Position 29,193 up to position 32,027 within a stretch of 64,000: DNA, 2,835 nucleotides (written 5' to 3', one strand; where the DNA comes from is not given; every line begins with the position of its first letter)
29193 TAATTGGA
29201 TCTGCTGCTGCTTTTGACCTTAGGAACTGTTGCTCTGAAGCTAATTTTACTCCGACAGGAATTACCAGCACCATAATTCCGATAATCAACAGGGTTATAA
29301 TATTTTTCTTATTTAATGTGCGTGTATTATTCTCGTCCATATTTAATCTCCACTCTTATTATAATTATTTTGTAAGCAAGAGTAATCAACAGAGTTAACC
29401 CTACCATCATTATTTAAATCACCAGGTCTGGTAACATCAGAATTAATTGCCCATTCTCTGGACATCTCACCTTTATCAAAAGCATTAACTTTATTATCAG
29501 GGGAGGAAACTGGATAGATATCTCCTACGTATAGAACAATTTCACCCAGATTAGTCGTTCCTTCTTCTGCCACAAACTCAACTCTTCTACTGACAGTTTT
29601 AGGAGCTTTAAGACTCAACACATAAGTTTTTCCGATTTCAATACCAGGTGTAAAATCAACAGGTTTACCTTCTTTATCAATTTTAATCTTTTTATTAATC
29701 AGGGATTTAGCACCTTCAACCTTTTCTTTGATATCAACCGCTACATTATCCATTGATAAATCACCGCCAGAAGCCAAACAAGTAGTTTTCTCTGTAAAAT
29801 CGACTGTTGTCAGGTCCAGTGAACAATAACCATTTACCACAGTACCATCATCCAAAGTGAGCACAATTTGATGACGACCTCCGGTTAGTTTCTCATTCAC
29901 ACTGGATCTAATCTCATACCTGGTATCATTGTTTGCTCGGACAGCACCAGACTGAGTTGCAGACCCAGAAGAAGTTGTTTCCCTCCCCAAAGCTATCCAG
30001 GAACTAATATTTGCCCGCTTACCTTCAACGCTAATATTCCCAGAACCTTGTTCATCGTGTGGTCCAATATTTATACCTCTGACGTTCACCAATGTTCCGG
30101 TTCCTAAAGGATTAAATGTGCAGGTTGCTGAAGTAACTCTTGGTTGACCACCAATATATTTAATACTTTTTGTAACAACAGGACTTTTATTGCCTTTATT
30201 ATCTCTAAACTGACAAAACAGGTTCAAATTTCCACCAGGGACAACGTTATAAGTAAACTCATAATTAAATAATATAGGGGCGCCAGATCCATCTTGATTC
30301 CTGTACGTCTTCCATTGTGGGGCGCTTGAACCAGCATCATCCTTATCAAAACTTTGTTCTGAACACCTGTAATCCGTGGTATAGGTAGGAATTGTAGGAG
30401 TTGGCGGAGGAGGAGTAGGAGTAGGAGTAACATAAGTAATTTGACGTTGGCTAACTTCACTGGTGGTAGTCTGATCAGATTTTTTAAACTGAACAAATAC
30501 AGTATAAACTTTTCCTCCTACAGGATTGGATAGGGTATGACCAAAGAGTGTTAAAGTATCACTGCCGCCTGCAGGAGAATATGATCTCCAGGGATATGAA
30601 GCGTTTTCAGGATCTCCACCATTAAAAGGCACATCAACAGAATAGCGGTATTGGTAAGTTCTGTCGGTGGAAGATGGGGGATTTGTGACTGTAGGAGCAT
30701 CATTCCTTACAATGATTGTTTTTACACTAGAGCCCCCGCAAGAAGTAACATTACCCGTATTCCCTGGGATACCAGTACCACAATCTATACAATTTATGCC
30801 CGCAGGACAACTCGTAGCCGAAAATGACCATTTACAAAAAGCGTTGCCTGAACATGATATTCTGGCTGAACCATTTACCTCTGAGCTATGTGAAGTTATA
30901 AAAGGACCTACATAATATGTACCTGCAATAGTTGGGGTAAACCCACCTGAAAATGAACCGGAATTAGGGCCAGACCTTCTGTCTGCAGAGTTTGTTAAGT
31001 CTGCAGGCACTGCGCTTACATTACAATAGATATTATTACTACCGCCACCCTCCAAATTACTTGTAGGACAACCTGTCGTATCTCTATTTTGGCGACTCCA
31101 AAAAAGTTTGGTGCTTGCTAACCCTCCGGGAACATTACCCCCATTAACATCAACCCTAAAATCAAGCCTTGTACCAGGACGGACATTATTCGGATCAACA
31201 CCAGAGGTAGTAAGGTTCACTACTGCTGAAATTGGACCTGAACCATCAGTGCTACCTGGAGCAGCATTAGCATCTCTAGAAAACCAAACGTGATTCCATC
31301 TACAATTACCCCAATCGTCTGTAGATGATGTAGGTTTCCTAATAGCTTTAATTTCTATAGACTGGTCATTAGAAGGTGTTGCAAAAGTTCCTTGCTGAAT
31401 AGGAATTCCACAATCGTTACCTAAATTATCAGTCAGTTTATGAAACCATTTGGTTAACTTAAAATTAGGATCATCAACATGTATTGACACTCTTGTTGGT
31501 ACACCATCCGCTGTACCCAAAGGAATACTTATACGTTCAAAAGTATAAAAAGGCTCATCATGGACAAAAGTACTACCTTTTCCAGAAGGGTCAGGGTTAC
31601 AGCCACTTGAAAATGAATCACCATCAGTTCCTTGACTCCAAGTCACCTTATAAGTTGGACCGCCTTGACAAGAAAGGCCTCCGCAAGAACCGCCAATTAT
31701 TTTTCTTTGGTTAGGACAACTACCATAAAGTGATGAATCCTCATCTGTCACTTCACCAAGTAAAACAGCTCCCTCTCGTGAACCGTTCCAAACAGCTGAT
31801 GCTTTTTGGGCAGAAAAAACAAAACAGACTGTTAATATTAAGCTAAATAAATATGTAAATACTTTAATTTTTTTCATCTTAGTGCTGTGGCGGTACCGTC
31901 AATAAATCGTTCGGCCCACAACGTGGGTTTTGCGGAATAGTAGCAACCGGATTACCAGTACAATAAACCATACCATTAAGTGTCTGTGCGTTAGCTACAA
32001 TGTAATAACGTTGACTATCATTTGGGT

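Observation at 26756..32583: Cohesin/dockerin-type cell-surface assembly operon next to a XerC/D-like recombinase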

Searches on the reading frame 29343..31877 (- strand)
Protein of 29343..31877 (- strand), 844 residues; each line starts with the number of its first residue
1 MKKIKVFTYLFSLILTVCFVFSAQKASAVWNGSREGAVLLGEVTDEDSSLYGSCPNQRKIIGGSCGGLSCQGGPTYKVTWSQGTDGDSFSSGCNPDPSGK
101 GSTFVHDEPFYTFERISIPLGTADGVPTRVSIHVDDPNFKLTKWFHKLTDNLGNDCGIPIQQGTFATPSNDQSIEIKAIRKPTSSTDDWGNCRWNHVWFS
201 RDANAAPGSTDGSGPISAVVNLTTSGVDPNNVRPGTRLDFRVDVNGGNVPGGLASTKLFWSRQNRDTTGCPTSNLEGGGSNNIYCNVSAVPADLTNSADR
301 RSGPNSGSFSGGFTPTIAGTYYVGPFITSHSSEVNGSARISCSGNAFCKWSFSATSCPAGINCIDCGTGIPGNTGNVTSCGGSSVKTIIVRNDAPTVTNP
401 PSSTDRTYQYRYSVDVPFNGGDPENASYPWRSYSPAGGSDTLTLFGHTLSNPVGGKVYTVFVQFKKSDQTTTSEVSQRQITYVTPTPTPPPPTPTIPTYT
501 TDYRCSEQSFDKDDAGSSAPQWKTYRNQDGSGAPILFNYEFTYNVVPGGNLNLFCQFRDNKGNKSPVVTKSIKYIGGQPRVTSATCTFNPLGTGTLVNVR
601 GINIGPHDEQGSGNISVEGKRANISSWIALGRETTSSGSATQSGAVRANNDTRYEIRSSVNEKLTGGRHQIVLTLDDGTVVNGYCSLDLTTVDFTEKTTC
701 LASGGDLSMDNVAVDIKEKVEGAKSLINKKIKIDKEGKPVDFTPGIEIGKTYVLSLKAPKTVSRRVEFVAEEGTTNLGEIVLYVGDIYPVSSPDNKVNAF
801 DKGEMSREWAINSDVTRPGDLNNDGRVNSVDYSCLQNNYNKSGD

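Call 3: search_protein_families(library=pfam, proteins=[window:29343-31877:-], max_evalue=1)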
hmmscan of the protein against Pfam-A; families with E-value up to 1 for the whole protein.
window:29343-31877:- (844 aa): 2 families
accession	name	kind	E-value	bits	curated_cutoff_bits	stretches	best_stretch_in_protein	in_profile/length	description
PF00404.24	Dockerin_1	-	7.9e-05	23.2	22.9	1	794-837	7-54/57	Dockerin type I domain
PF12579.13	DUF3755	-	0.0027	17.8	25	1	548-560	5-17/34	Protein of unknown function (DUF3755)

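Call 4: search_protein_families(library=ncbifam, proteins=[window:29343-31877:-], max_evalue=1)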
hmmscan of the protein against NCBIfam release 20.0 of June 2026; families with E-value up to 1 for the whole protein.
window:29343-31877:- (844 aa): 0 families

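Call 9: find_homologous_proteins(query=window:29343-31877:-)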
Query window:29343-31877:- (844 aa): 4 proteins with E <= 0.001 among 8000 candidates.
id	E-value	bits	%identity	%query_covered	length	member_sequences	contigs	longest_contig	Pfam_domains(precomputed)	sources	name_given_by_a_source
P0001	0.0e+0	1954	100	100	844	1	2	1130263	-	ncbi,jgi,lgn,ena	ncbi:MAG: hypothetical protein WCV81_03820 [Microgenomates group bacterium]|jgi:hypothetical protein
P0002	0.0e+0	1246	68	100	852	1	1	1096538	-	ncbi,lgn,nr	ncbi:MAG: IPT/TIG domain-containing protein [Candidatus Daviesbacteria bacterium]|nr:IPT/TIG domain-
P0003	3.1e-60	222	37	41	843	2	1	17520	PF00404.25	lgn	-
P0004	1.2e-15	75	36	23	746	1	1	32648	-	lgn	-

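Call 76: list_cluster_members(proteins=[window:29343-31877:-, window:28378-29007:-, window:29071-29340:-, window:31879-32583:-, window:26756-27682:-])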
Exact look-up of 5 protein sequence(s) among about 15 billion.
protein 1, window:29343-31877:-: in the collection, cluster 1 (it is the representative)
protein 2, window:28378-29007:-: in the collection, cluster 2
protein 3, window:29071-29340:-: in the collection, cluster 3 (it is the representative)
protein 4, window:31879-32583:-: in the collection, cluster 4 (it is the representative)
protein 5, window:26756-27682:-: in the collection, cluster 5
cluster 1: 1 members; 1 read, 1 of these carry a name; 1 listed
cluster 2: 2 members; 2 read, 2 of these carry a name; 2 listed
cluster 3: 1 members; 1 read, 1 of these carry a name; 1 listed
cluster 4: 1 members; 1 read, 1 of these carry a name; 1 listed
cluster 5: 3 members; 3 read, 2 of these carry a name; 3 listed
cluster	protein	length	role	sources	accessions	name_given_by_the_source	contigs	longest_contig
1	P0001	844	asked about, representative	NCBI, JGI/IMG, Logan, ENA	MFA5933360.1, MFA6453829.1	MAG: hypothetical protein WCV81_03820 [Microgenomates group bacterium] | hypothetical protein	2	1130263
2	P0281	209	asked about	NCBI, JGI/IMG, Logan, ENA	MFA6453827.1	MAG: cohesin domain-containing protein [Microgenomates group bacterium] | hypothetical protein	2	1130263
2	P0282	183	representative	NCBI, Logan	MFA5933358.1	MAG: cohesin domain-containing protein [Microgenomates group bacterium]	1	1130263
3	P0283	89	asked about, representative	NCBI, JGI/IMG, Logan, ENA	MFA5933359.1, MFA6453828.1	MAG: hypothetical protein WCV81_03815 [Microgenomates group bacterium] | hypothetical protein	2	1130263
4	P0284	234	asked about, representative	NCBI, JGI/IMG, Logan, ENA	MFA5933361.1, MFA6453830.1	MAG: hypothetical protein WCV81_03825 [Microgenomates group bacterium] | hypothetical protein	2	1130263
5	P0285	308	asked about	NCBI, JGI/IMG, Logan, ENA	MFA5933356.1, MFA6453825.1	MAG: site-specific tyrosine recombinase/integron integrase [Microgenomates group ... | site-specific recombinase XerD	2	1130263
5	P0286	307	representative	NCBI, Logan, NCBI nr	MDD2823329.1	MAG: tyrosine-type recombinase/integrase [Candidatus Daviesbacteria bacterium] | tyrosine-type recombinase/integrase [Candidatus Daviesbacteria bacterium]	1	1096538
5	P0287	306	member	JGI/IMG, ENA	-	-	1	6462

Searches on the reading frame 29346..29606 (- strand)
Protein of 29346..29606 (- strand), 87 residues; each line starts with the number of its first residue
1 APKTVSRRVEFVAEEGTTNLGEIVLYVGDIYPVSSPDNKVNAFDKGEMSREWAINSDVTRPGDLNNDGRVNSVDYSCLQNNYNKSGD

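Call 41: search_protein_families(library=pfam, alignment_id=A3, max_evalue=0.01)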
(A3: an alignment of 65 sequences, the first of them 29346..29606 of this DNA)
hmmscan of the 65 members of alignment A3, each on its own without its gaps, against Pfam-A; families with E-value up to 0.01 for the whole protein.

A. member 1, window:29346-29606:- (87 aa): 1 family
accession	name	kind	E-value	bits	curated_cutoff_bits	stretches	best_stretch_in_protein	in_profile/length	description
PF00404.24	Dockerin_1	-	2e-06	28.3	22.9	1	37-80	7-54/57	Dockerin type I domain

B. families by the number of members that match (of 65 scanned): 5 families
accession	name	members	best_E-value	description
PF00404.24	Dockerin_1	63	1e-12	Dockerin type I domain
PF00036.39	EF-hand_1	3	5.8e-05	EF hand domain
PF13405.12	EF-hand_6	3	0.0035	EF-hand domain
PF13202.12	EF-hand_5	2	0.00073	EF hand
PF13499.12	EF-hand_7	1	0.0063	EF-hand domain pair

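Call 43: search_solved_structures(query=A3, max_evalue=1, show_alignments=2)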
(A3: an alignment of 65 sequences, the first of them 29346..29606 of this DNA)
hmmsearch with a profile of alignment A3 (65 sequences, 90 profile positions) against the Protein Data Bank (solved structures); distinct sequences matched with E-value up to 1: 36.
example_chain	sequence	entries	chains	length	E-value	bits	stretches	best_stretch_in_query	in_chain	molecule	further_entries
1daq_A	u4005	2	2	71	2e-09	40.6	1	29-86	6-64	ENDOGLUCANASE SS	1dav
2mte_A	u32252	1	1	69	2.1e-09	40.6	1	29-85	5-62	Cellulose 1,4-beta-cellobiosidase (reducing end) CelS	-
2y3n_B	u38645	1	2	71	8.9e-09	38.5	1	31-88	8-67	CELLULOSOMAL FAMILY-48 PROCESSIVE GLYCOSIDE HYDROLASE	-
4fl4_A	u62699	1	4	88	1.2e-08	38.2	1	26-78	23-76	Glycoside hydrolase family 9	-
5nrm_B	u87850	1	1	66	1.5e-08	37.8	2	57-79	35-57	DocCel5: Type I dockerin repeat domain from A. cellulolyticus family 5 endoglucanase WP_01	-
5k39_B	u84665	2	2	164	2.1e-08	37.3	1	14-83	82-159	Dockerin module from a protein of unknown function | Ig domain protein group 2 domain protein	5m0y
2vn6_B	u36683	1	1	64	3.2e-08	36.7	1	30-80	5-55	ENDOGLUCANASE A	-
5nrk_B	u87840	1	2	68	3.4e-08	36.7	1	57-79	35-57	DocCel5: Type I dockerin repeat domain from A. cellulolyticus family 5 endoglucanase WP_01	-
2vn5_B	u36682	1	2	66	3.7e-08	36.5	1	30-80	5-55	ENDOGLUCANASE A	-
4cj0_A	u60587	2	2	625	8.7e-08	35.4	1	20-77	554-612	ENDOGLUCANASE D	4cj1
1clc_A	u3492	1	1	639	9.1e-08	35.3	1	20-77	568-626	ENDOGLUCANASE CELD; EC: 3.2.1.4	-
2yik_A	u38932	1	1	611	1.8e-07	34.4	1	22-79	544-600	ENDOGLUCANASE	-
2b59_B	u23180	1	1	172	1.3e-06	31.6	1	13-86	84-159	Cellulosomal scaffolding protein A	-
3kcp_A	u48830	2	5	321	4.2e-06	30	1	13-86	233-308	Cellulosomal-scaffolding protein A | Cellulosome anchoring protein cohesin region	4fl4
5g5d_B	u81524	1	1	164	4.5e-06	29.9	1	10-86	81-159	CELLULOSOMAL-SCAFFOLDING PROTEIN A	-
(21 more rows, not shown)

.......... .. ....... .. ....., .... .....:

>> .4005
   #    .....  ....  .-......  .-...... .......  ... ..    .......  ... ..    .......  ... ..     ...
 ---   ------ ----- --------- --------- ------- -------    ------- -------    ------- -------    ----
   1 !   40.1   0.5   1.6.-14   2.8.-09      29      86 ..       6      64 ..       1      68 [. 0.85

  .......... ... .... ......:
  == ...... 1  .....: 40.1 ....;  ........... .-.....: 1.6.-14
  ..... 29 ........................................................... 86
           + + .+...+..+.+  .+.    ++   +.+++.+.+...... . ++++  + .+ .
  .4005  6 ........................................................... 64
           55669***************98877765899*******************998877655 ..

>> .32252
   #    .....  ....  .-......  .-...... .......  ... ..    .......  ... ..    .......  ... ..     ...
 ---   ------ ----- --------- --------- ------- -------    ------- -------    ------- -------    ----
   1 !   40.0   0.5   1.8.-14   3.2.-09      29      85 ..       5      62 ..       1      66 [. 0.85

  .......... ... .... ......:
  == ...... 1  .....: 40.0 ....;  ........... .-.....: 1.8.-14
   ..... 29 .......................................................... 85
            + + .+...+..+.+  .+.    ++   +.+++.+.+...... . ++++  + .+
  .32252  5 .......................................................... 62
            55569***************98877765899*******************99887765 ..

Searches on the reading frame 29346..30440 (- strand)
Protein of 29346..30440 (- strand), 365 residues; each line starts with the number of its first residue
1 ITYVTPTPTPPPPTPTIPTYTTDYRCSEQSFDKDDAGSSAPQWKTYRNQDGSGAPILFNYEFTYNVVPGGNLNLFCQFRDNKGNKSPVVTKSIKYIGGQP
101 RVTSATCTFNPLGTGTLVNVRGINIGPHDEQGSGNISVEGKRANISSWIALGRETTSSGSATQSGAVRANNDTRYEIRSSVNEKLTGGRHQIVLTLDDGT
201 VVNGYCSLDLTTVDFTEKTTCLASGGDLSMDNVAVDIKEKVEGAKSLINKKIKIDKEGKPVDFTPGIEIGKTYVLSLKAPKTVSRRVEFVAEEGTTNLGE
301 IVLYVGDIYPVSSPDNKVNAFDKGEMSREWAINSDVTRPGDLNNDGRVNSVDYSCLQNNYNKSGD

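Call 25: find_homologous_proteins(query=window:29346-30440:-)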
Query window:29346-30440:- (365 aa): 7 proteins with E <= 0.001 among 6516 candidates.
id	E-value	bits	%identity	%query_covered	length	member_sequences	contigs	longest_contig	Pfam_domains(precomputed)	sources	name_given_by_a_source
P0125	1.4e-91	326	55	76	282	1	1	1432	-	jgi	jgi:hypothetical protein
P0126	3.1e-73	265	41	96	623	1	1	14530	-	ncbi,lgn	-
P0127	3.2e-73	265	38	95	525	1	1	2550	PF01833.31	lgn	-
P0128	8.1e-32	129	33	83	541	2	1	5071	PF00404.25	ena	-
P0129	3.7e-31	127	29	95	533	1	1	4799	PF00404.25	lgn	-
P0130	6.2e-25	106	29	85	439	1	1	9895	PF00404.25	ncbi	-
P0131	1.6e-21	95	38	48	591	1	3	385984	PF00404.25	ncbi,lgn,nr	ncbi:hypothetical protein HY383_03530 [Candidatus Daviesbacteria bacterium]|nr:hypothetical protein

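Call 45: predict_structure(alignment_id=A2)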
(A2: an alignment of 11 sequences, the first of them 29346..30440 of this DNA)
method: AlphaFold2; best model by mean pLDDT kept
length: 365 residues; sequences in the alignment: 11
mean_pLDDT: 74.9   pTM: 0.42
mean pLDDT of the five models: 74.9, 74.8, 71.4, 69.3, 68.2
residues with pLDDT >= 90: 60; 70-90: 194; 50-70: 73; < 50: 38
segments of 3 or more residues with pLDDT < 50: 155-170, 223-225, 334-348
pLDDT, mean of each block of 10 residues (from residue 1): 64 73 88 77 77 71 68 88 89 75 85 82 82 85 91 52 36 86 79 88 78 68 58 90 87 85 76 88 86 78 70 63 69 48 47 70 73
secondary structure, 60 per line:
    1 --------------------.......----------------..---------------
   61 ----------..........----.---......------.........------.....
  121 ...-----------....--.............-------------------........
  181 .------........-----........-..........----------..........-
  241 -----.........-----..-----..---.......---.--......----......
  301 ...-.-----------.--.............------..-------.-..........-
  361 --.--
elements in order: E21-27 E71-80 E89-94 E101-109 E116-123 E135-138 E141-153 E173-181 E188-195 E201-208 E210-219 E230-239 E246-254 E272-278 E285-290 E295-303 H320-332 H350-359

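Call 49: fold_search(model_id=the predicted structure, library=pdb)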
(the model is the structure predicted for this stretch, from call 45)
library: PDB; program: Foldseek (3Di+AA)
matches with E <= 10: 1759; with E <= 0.001: 90
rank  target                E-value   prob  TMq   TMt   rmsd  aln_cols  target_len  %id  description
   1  4fl4_C                4.2e-10  1.00  0.30  0.35  17.4       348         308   15  Scaffoldin conformation and dynamics revealed by a ternary complex from the Clostridium thermocellum cellulosome (released 2012-06-27)
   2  4fl4_I                1.3e-09  1.00  0.30  0.35  14.8       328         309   14  Scaffoldin conformation and dynamics revealed by a ternary complex from the Clostridium thermocellum cellulosome (released 2012-06-27)
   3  3kcp_A                2.5e-09  1.00  0.32  0.37  15.4       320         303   16  Crystal structure of interacting Clostridium thermocellum multimodular components (released 2010-02-09)
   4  4fl4_L                4.2e-09  1.00  0.30  0.35  15.5       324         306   16  Scaffoldin conformation and dynamics revealed by a ternary complex from the Clostridium thermocellum cellulosome (released 2012-06-27)
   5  6e57_C                5.1e-08  1.00  0.19  0.18  21.7       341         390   12  Bacteroides ovatus mixed-linkage glucan utilization locus (MLGUL) SGBP-B in complex with mixed-linkage heptasaccharide (released 2019-05-29)
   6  6e57_D                1.5e-07  1.00  0.19  0.18  21.2       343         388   12  Bacteroides ovatus mixed-linkage glucan utilization locus (MLGUL) SGBP-B in complex with mixed-linkage heptasaccharide (released 2019-05-29)
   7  6e57_A                3.0e-07  1.00  0.18  0.17  21.6       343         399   12  Bacteroides ovatus mixed-linkage glucan utilization locus (MLGUL) SGBP-B in complex with mixed-linkage heptasaccharide (released 2019-05-29)
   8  6e9b_C                3.8e-07  1.00  0.18  0.17  21.4       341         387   12  Bacteroides ovatus mixed-linkage glucan utilization locus (MLGUL) SGBP-B in complex with mixed-linkage heptasaccharide (released 2019-05-15)
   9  3bmv                  4.6e-07  1.00  0.26  0.16  11.4       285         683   13  Cyclodextrin glycosyl transferase from Thermoanerobacterium thermosulfurigenes EM1 mutant S77P (released 2008-05-27)
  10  3dmk_A                3.1e-06  1.00  0.16  0.09  20.3       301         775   14  Crystal structure of Down Syndrome Cell Adhesion Molecule (DSCAM) isoform 1.30.30, N-terminal eight Ig domains (released 2008-10-07)
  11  6e57_B                4.0e-06  1.00  0.19  0.19  21.5       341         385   11  Bacteroides ovatus mixed-linkage glucan utilization locus (MLGUL) SGBP-B in complex with mixed-linkage heptasaccharide (released 2019-05-29)
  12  1cgx_A                5.8e-06  1.00  0.27  0.16  10.9       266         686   14  SITE DIRECTED MUTATIONS OF THE ACTIVE SITE RESIDUE TYROSINE 195 OF CYCLODEXTRIN GLYXOSYLTRANSFERASE FROM BACILLUS CIRC (released 1995-02-07)
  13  1ot1_A                6.1e-06  1.00  0.25  0.15  11.5       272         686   14  Bacillus circulans strain 251 Cyclodextrin glycosyl transferase mutant D135A (released 2003-06-03)
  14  3dmk_B                6.1e-06  0.99  0.15  0.10  21.9       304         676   14  Crystal structure of Down Syndrome Cell Adhesion Molecule (DSCAM) isoform 1.30.30, N-terminal eight Ig domains (released 2008-10-07)
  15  3rkp_A                6.5e-06  1.00  0.20  0.20  18.6       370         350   11  Crystal structure of BcpA*(D312A), the major pilin subunit of Bacillus cereus (released 2012-05-30)
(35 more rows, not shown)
